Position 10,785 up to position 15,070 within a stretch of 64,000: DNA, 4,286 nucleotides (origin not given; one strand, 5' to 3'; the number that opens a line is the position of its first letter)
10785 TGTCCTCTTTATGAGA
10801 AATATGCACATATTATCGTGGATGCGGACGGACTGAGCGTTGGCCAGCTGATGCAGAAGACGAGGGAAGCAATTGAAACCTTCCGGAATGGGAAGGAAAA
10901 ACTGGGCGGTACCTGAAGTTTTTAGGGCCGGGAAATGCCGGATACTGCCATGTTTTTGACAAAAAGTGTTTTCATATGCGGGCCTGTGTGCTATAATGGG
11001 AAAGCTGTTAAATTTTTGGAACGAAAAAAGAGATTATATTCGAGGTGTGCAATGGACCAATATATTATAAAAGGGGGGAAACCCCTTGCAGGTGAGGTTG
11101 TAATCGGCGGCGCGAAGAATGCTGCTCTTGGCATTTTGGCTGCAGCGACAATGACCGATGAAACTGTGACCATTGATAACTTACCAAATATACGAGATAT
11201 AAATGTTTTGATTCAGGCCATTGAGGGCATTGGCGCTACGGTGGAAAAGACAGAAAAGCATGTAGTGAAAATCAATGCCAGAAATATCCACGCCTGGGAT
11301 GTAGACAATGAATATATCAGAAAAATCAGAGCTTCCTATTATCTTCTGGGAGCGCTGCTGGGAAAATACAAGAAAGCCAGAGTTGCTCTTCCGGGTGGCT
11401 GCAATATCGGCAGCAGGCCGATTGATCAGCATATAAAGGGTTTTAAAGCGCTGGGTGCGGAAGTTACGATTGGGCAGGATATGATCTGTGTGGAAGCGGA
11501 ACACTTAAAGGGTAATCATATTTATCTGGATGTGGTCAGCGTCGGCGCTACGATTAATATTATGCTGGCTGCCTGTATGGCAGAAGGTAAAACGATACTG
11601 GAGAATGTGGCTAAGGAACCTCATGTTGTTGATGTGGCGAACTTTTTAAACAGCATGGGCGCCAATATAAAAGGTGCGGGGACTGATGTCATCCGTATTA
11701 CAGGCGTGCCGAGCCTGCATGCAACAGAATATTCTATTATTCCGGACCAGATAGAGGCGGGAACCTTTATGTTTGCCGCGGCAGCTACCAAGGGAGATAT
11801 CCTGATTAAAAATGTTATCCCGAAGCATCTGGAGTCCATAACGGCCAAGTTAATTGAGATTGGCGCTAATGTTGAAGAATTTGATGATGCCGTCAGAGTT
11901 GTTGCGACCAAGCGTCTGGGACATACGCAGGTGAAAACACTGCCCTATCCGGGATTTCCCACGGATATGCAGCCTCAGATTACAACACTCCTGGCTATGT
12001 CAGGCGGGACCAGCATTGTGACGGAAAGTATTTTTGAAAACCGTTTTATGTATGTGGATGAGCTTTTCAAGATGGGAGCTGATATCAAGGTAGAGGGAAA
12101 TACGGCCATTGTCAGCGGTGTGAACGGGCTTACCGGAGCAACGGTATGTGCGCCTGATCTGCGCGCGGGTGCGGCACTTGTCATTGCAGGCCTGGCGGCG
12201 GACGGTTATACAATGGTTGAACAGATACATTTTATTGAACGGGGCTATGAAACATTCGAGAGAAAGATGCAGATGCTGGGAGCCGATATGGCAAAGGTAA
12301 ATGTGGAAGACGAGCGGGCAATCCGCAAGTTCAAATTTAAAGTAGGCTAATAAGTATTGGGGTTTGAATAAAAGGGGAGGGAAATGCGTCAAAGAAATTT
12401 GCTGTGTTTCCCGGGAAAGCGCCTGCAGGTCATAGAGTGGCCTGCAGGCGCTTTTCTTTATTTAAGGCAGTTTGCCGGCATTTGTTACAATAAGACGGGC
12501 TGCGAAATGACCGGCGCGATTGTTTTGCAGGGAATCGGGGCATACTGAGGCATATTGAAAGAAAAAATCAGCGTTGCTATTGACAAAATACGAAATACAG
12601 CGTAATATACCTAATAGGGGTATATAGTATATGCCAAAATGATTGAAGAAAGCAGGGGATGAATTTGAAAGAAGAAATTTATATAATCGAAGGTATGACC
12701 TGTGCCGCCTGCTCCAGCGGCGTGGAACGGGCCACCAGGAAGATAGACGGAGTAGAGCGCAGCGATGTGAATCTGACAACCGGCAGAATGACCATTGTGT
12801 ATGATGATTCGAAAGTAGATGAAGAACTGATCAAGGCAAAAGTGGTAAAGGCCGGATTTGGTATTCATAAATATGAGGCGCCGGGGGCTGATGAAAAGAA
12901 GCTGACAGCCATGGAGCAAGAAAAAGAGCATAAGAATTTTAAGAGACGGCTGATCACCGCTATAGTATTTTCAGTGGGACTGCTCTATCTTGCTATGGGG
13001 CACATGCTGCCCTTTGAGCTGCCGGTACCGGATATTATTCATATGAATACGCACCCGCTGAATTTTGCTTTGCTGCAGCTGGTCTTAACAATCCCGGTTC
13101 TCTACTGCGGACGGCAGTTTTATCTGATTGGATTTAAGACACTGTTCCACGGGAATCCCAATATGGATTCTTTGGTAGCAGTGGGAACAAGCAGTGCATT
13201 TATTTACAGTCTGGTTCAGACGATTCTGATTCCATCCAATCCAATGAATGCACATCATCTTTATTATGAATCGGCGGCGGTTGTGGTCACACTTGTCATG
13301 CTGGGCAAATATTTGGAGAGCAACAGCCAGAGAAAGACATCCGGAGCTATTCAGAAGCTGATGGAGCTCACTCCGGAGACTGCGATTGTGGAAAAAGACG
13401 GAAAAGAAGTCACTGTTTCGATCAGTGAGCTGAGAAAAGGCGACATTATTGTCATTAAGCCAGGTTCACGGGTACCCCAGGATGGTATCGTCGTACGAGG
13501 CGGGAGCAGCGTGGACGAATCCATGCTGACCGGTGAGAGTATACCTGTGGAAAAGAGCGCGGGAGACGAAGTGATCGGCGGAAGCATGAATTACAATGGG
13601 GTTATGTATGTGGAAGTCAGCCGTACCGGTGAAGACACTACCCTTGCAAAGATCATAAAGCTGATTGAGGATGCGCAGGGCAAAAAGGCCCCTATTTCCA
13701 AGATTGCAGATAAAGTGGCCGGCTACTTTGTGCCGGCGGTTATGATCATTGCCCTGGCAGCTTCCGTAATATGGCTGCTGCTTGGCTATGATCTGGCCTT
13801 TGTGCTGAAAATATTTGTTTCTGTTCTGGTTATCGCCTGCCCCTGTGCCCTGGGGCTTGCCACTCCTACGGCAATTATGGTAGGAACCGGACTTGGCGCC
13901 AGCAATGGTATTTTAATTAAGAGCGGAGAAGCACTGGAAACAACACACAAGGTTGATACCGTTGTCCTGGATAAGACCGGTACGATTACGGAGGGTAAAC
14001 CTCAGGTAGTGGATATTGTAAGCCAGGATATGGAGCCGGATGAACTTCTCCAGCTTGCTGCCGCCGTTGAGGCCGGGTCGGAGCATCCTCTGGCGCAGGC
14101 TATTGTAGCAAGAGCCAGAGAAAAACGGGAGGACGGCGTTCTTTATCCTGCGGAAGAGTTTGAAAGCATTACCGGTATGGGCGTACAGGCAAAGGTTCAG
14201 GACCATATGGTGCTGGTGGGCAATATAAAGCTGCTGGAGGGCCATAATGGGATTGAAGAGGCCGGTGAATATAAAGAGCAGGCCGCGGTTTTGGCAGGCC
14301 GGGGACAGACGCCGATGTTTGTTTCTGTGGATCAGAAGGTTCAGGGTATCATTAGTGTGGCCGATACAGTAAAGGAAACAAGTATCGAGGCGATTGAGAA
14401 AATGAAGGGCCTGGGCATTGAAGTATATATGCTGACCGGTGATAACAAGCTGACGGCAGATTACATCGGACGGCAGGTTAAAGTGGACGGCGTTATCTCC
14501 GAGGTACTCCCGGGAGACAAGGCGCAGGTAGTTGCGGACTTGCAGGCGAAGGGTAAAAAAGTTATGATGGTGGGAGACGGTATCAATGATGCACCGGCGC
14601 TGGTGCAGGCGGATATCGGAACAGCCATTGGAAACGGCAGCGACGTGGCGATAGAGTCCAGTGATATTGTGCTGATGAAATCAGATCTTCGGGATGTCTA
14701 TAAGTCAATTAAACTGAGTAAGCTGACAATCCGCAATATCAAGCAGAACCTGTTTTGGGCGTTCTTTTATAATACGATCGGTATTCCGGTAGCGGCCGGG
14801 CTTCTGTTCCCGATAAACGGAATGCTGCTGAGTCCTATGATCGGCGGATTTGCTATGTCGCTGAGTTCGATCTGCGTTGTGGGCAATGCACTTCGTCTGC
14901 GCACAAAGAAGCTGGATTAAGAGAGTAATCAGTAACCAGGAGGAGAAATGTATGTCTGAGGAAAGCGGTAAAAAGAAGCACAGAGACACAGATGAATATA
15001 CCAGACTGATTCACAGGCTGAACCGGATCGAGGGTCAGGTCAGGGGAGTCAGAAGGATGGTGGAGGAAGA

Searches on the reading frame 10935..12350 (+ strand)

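Call 57: search_protein_families(library=ncbifam, proteins=[window:10935-12350:+], max_evalue=0.00001)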
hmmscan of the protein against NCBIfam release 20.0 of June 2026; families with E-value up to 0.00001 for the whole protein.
window:10935-12350:+ (471 aa): 6 families
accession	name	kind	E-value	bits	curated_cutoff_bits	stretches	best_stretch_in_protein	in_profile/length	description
NF009470.0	PRK12830.1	equivalog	1.9e-179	596.8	552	1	40-455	1-415/417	UDP-N-acetylglucosamine 1-carboxyvinyltransferase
TIGR01072.1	murA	equivalog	7e-168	558.7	392.7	1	40-453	1-415/416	UDP-N-acetylglucosamine 1-carboxyvinyltransferase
NF006873.0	PRK09369.1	subfamily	2.5e-167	556.8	297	1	40-455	1-417/419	UDP-N-acetylglucosamine 1-carboxyvinyltransferase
TIGR01356.1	aroA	equivalog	2.9e-26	92.3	287.25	1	53-450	1-414/415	3-phosphoshikimate 1-carboxyvinyltransferase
NF011381.1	PRK14806.1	equivalog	6.3e-19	67.7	902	1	38-451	299-729/733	bifunctional prephenate dehydrogenase/3-phosphoshikimate 1-carboxyvinyltransferase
NF008816.0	PRK11860.1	equivalog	5.9e-09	34.6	943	0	133-260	250-380/662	bifunctional 3-phosphoshikimate 1-carboxyvinyltransferase/cytidylate kinase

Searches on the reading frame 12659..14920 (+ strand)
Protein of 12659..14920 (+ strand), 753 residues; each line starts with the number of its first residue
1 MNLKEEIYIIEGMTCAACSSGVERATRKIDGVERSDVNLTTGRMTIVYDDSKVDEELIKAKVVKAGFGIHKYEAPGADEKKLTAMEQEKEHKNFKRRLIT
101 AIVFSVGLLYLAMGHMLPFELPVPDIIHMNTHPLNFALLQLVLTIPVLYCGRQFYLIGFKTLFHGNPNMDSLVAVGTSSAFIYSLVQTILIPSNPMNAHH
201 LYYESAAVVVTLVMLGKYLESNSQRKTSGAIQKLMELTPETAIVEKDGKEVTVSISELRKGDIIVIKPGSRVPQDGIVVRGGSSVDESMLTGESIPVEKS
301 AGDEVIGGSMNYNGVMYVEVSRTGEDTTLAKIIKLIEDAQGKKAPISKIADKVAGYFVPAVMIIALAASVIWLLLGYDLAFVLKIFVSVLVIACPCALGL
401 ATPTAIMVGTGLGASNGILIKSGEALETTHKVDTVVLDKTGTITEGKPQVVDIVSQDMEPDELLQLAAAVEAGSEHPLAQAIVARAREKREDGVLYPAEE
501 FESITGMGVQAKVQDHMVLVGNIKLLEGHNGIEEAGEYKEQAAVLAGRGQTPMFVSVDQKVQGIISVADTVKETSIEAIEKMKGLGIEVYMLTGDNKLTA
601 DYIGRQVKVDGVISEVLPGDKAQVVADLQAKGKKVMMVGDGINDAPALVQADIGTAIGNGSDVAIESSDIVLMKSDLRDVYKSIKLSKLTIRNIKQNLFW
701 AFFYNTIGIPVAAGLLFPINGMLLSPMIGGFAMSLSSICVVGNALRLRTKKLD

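Call 57: search_protein_families(library=ncbifam, proteins=[window:12659-14920:+], max_evalue=0.00001)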
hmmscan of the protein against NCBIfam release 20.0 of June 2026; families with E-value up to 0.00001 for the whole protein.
window:12659-14920:+ (753 aa): 28 families (the best 25 are shown)
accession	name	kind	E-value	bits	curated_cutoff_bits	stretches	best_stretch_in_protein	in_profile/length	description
NF007952.0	PRK10671.1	equivalog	7.5e-199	662.8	1316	1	9-747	108-831/838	copper-exporting P-type ATPase CopA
TIGR01525.1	ATPase-IB_hvy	subfamily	2.1e-193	644.2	346.25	1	169-747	1-560/560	heavy metal translocating P-type ATPase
TIGR01511.1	ATPase-IB1_Cu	subfamily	3.6e-187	623.5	397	1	151-748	2-542/542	copper-translocating P-type ATPase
NF008262.1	PRK11033.1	equivalog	5.2e-136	455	1005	2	205-749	197-729/731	zinc/cadmium/mercury/lead-transporting ATPase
TIGR01512.1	ATPase-IB2_Cd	subfamily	5.6e-127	424.4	313.5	2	202-522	17-303/494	cadmium family heavy metal-translocating P-type ATPase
NF033775.1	P_type_ZntA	exception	4.4e-123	412.1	1240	2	205-751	202-732/732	Zn(II)/Cd(II)/Pb(II) translocating P-type ATPase ZntA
TIGR01494.1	ATPase_P-type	subfamily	2.9e-92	309.6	62.3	1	209-717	2-465/478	HAD-IC family P-type ATPase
TIGR01497.1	kdpB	equivalog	2.8e-66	224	527.9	1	185-688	46-564/675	potassium-transporting ATPase subunit KdpB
TIGR01647.1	ATPase-IIIA_H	equivalog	1.3e-57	195.5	615.5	2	203-613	55-485/755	plasma-membrane proton-efflux P-type ATPase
NF010609.0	PRK14010.1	equivalog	1.2e-53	182.4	1323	1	241-679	106-550/673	K(+)-transporting ATPase subunit B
TIGR01517.1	ATPase-IIB_Ca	equivalog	2e-39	135.4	507.05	2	196-471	112-399/882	calcium-translocating P-type ATPase, PMCA-type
TIGR01116.1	ATPase-IIA1_Ca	equivalog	4.8e-34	117.6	703.4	2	561-697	457-608/799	calcium-translocating P-type ATPase, SERCA-type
TIGR01522.1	ATPase-IIA2_Ca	equivalog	1e-33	116.2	798.3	2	227-458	104-345/854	calcium-transporting P-type ATPase, PMR1-type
TIGR01106.1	ATPase-IIC_X-K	subfamily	6.6e-33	113.6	946.1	2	199-453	102-365/997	Na,H/K antiporter P-type ATPase subunit alpha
TIGR01657.1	P-ATPase-V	hypoth_equivalog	2.6e-32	111.3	618.25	2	201-301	192-292/1055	ATP13A2 family polyamine export P-type ATPase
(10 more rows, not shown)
